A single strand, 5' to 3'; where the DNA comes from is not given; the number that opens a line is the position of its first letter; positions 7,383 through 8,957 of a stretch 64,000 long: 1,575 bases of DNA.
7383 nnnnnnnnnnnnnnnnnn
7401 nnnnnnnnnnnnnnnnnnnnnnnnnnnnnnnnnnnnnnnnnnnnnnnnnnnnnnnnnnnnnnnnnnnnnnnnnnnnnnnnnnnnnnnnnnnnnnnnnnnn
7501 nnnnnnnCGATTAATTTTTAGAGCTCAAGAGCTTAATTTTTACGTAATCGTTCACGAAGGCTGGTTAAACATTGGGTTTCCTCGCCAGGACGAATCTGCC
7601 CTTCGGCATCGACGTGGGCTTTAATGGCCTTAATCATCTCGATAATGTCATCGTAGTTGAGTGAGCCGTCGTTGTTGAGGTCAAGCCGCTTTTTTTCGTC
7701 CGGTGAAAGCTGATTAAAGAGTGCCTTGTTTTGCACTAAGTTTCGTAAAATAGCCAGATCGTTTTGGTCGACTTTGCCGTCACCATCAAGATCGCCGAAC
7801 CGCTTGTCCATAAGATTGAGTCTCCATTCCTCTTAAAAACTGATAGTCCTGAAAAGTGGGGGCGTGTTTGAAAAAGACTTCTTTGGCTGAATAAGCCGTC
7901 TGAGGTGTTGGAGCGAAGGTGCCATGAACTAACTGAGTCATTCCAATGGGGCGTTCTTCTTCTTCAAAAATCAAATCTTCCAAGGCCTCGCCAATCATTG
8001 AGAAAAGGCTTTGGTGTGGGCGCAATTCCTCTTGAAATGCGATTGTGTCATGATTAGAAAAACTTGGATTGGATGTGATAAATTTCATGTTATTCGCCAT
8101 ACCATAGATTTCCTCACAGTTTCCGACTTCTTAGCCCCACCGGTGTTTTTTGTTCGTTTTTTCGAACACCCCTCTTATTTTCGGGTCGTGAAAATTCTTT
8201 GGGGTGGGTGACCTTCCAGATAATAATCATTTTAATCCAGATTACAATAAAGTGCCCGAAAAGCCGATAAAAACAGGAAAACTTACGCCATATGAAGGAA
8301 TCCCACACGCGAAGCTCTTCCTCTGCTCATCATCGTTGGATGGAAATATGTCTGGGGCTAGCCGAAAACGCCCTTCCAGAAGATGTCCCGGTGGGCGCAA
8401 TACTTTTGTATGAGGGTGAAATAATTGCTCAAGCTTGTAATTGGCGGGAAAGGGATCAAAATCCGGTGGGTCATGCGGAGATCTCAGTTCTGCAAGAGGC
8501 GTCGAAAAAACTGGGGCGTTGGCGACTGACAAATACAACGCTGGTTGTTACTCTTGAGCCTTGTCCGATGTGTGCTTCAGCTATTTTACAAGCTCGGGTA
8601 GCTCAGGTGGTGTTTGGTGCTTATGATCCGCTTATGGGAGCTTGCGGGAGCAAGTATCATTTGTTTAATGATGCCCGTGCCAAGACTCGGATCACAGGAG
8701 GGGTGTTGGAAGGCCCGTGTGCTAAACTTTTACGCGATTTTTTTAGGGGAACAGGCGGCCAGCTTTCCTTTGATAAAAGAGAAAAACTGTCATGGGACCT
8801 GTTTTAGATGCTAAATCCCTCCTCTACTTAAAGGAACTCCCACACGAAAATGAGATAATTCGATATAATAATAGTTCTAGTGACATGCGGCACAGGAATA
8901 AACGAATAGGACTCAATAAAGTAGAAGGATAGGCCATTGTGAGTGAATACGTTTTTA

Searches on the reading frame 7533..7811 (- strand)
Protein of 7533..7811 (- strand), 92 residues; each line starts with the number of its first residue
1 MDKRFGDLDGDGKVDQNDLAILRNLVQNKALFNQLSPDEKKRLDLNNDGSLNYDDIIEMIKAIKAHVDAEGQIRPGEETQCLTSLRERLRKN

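Call 10: search_protein_families(library=pfam, proteins=[window:7533-7811:-], max_evalue=0.01)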
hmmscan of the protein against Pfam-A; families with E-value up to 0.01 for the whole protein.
window:7533-7811:- (92 aa): 6 families
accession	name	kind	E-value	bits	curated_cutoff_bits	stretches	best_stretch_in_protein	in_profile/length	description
PF00404.24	Dockerin_1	-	3.7e-09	37.1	22.9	1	6-63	2-56/57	Dockerin type I domain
PF13499.12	EF-hand_7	-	5.2e-07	30.4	30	1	7-60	12-66/67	EF-hand domain pair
PF00036.39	EF-hand_1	-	4e-06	26.4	25.4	1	42-62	8-28/29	EF hand domain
PF13405.12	EF-hand_6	-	9.9e-05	22.2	25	0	41-62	7-28/30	EF-hand domain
PF13833.12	EF-hand_8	-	0.00017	21.7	28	0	4-19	32-47/54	EF-hand domain pair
PF13202.12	EF-hand_5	-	0.0016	18.3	25.9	0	7-19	9-21/25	EF hand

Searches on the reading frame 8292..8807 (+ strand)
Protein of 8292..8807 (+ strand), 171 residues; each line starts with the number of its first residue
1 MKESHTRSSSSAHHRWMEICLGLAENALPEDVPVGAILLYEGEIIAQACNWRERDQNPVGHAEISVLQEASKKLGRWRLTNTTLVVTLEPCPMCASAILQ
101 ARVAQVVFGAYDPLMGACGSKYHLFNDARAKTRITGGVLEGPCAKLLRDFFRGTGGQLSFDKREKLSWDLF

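Call 10: search_protein_families(library=pfam, proteins=[window:8292-8807:+], max_evalue=0.01)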
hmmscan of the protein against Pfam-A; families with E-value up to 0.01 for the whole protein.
window:8292-8807:+ (171 aa): 5 families
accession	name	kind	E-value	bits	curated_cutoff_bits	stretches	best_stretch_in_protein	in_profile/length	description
PF14437.12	MafB19-deam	-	1.4e-28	100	27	1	13-152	3-139/142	MafB19-like deaminase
PF00383.29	dCMP_cyt_deam_1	-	9.4e-26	90.1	25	1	11-109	2-101/102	Cytidine and deoxycytidylate deaminase zinc-binding region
PF14439.12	Bd3614-deam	-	3.5e-08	33.9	38.5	1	36-110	12-90/113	Bd3614-like deaminase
PF18750.7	SNAD4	-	6.4e-05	23.4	27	1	37-100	7-73/130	Secreted Novel AID/APOBEC-like Deaminase 4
PF18774.7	APOBEC4_like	-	0.0016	18.8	26.7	1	36-111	11-87/131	APOBEC4-like -AID/APOBEC-deaminase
